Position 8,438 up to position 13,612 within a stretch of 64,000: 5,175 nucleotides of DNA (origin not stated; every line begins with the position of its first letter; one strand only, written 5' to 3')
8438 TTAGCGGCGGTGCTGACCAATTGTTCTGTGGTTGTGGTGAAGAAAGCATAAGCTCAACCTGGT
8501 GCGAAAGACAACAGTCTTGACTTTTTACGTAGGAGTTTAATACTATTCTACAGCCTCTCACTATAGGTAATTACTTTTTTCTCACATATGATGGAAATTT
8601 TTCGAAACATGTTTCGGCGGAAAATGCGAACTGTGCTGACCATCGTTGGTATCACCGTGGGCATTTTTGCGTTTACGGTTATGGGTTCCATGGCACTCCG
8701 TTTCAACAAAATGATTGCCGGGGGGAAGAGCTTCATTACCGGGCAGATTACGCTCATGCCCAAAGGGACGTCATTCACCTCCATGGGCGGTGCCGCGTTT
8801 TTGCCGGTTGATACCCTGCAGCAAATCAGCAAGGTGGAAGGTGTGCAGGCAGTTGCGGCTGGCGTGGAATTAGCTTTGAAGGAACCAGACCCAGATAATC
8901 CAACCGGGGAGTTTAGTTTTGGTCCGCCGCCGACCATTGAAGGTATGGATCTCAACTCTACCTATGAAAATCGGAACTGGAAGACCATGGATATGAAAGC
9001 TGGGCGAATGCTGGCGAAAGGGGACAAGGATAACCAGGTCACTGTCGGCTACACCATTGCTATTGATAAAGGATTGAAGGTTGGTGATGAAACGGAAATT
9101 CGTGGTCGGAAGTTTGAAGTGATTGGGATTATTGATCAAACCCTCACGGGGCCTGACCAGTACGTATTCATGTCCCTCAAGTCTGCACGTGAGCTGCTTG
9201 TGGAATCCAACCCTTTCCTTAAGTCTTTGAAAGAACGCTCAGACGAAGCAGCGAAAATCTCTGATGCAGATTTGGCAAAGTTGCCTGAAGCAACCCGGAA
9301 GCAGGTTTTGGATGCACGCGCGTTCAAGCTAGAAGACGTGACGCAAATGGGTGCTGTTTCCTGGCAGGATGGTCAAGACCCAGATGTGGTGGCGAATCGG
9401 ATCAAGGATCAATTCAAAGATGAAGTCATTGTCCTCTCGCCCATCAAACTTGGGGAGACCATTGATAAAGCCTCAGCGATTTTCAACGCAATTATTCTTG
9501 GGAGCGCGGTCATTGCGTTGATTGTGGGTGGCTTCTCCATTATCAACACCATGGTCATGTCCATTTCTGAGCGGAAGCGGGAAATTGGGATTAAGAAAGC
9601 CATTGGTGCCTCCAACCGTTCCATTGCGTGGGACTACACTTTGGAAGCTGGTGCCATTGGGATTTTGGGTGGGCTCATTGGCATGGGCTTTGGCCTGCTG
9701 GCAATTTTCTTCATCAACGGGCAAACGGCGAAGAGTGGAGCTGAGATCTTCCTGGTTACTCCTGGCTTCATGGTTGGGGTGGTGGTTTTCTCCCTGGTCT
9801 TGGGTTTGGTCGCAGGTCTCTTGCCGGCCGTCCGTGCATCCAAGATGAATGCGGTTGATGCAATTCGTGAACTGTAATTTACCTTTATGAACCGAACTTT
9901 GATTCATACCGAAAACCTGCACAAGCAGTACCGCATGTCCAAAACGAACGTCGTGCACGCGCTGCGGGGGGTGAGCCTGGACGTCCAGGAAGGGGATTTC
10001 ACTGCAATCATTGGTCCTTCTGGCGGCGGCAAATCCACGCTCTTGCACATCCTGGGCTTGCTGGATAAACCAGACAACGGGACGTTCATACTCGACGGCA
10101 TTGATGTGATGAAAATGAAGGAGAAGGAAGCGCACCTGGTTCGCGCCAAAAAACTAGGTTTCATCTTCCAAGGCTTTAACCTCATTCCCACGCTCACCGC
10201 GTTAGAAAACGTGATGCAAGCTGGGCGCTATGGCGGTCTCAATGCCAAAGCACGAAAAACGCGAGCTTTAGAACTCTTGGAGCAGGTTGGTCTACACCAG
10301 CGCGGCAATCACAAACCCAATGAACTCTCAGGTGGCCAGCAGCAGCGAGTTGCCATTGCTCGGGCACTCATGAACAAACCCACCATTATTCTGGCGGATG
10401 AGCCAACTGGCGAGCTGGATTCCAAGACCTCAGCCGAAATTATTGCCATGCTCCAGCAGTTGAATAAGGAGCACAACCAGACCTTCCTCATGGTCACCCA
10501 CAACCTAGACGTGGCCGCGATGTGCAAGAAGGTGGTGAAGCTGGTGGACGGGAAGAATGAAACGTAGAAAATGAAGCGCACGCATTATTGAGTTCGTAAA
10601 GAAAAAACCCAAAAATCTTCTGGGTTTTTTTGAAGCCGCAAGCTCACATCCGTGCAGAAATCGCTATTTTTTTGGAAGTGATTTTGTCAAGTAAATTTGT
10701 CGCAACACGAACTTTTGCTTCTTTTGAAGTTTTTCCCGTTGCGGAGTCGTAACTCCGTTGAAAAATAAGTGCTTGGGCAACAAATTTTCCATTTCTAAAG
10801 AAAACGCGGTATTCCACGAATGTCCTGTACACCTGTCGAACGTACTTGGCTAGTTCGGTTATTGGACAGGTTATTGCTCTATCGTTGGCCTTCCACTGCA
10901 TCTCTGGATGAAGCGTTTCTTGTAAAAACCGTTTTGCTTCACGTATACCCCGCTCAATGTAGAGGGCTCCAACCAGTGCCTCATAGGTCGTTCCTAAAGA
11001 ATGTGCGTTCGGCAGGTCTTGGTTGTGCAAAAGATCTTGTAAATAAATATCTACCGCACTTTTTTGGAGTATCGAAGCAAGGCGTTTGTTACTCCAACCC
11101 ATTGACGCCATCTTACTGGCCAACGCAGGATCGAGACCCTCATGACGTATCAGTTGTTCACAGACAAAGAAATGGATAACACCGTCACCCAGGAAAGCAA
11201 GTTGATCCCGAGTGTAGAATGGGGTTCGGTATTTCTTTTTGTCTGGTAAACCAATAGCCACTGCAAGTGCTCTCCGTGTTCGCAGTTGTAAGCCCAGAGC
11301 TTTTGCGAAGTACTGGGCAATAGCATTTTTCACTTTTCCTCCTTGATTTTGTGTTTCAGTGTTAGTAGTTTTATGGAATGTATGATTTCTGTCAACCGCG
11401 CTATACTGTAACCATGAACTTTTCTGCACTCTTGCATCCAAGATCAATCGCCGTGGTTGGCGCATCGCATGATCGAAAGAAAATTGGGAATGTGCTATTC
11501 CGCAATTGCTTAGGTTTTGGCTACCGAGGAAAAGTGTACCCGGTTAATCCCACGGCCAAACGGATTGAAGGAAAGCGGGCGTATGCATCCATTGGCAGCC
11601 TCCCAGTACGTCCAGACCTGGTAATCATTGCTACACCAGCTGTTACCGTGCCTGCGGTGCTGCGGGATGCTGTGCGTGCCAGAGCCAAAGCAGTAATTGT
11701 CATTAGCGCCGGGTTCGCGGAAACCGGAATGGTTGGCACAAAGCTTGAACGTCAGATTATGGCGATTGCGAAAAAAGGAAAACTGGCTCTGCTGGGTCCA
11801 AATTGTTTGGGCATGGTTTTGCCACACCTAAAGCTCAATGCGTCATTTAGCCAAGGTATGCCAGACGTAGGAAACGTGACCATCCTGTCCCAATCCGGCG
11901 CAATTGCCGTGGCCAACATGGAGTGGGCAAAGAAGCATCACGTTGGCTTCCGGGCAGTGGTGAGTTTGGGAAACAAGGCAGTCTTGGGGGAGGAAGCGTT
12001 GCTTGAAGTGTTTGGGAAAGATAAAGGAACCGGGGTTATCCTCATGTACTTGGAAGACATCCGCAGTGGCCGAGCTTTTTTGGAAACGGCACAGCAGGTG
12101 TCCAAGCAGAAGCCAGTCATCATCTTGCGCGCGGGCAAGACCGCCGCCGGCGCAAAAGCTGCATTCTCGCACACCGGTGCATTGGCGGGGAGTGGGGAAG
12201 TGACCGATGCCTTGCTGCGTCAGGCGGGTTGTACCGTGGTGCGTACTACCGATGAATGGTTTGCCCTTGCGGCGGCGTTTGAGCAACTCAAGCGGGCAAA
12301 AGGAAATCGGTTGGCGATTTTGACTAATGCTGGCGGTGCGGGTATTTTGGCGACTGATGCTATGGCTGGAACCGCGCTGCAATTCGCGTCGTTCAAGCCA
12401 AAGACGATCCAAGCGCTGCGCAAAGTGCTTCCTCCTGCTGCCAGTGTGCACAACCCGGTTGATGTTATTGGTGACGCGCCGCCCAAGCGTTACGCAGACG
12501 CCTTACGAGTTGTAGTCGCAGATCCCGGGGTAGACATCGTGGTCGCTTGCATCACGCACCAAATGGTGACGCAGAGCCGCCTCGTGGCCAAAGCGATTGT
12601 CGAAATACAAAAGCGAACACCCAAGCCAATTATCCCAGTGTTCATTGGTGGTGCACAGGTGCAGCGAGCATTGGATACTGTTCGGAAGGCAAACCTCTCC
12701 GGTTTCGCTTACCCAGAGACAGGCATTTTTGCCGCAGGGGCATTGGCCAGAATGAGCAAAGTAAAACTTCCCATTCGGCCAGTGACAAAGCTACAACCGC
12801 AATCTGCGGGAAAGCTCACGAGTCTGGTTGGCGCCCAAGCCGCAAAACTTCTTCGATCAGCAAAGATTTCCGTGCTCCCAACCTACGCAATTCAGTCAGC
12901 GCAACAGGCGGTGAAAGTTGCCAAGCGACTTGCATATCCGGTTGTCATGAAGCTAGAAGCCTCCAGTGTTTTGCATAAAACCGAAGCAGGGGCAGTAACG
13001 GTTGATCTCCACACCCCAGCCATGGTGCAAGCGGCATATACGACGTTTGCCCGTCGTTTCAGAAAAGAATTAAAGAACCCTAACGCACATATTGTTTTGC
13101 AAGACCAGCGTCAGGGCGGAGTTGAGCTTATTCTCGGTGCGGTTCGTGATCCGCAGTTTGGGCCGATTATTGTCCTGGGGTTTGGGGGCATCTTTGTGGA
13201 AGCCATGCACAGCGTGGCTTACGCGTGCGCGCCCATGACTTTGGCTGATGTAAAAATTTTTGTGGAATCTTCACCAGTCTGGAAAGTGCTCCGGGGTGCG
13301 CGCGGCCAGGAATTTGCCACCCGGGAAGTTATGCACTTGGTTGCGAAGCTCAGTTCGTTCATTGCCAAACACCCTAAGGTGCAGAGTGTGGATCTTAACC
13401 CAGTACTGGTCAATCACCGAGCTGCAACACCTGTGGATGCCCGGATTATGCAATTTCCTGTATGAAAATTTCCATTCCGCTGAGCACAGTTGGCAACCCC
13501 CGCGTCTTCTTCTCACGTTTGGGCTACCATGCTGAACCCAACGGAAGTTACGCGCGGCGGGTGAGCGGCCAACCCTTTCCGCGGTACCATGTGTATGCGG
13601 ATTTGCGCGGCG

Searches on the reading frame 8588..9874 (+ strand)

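Call 76: search_protein_families(library=pfam, proteins=[window:8588-9874:+], max_evalue=0.001)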
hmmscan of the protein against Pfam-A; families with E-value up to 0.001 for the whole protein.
window:8588-9874:+ (429 aa): 2 families
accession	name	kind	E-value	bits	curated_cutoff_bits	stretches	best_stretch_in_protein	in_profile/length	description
PF02687.27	FtsX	-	1.3e-20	74.1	25.5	1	307-421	4-119/120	FtsX-like permease C-terminal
PF12704.14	MacB_PCD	-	1.9e-15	58.2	27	1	15-204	1-180/207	MacB-like periplasmic core domain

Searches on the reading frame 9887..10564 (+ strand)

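Call 76: search_protein_families(library=pfam, proteins=[window:9887-10564:+], max_evalue=0.001)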
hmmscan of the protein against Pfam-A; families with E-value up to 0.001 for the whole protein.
window:9887-10564:+ (226 aa): 5 families
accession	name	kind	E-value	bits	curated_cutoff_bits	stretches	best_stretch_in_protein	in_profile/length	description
PF00005.33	ABC_tran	-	3.9e-34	118.6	25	1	26-174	1-136/137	ABC transporter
PF02463.25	SMC_N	-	2.4e-08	34.1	40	1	121-222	117-214/220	RecF/RecN/SMC N terminal domain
PF13304.12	AAA_21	-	2e-07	31.8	27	1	38-86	1-66/304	AAA domain, putative AbiEii toxin, Type IV TA system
PF13555.12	AAA_29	-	0.00024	21.2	27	1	27-53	13-39/61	P-loop containing region of AAA domain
PF13481.12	AAA_25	-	0.00087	19.4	27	0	34-53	31-50/195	AAA domain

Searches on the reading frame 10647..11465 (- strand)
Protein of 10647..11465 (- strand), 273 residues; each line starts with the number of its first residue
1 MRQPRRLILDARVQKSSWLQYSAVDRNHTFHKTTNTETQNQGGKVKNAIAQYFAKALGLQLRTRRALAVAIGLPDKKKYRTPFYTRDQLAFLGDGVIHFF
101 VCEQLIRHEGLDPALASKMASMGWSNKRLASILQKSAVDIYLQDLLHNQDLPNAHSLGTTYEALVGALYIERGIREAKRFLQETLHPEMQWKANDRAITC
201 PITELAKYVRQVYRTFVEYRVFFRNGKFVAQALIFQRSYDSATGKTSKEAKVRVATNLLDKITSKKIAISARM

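Call 76: search_protein_families(library=pfam, proteins=[window:10647-11465:-], max_evalue=0.001)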
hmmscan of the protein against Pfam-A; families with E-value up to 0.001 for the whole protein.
window:10647-11465:- (273 aa): 2 families
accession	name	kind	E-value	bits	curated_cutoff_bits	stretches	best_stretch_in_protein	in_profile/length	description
PF00636.31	Ribonuclease_3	-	2.7e-11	44.6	27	1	88-173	2-102/102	Ribonuclease III domain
PF14622.11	Ribonucleas_3_3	-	6.2e-09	36.5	35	1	87-187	23-126/128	Ribonuclease-III-like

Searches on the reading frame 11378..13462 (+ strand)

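Call 76: search_protein_families(library=pfam, proteins=[window:11378-13462:+], max_evalue=0.001)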
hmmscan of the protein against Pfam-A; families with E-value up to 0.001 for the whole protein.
window:11378-13462:+ (695 aa): 5 families
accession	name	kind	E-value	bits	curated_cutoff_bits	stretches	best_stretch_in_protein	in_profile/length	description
PF13549.11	ATP-grasp_5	-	9.2e-54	182.6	27.6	1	480-690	7-219/221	ATP-grasp domain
PF13607.11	Succ_CoA_lig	-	1.9e-47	161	27.4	1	165-301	2-138/138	Succinyl-CoA ligase like flavodoxin domain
PF13380.12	CoA_binding_2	-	3.6e-24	85.9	22.8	1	22-148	1-115/116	CoA binding domain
PF19045.5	Ligase_CoA_2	-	4.7e-17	62.9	23.7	1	313-446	2-140/162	Ligase-CoA domain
PF02629.25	CoA_binding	-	5e-11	43.6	22.3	1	22-112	4-97/97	CoA binding domain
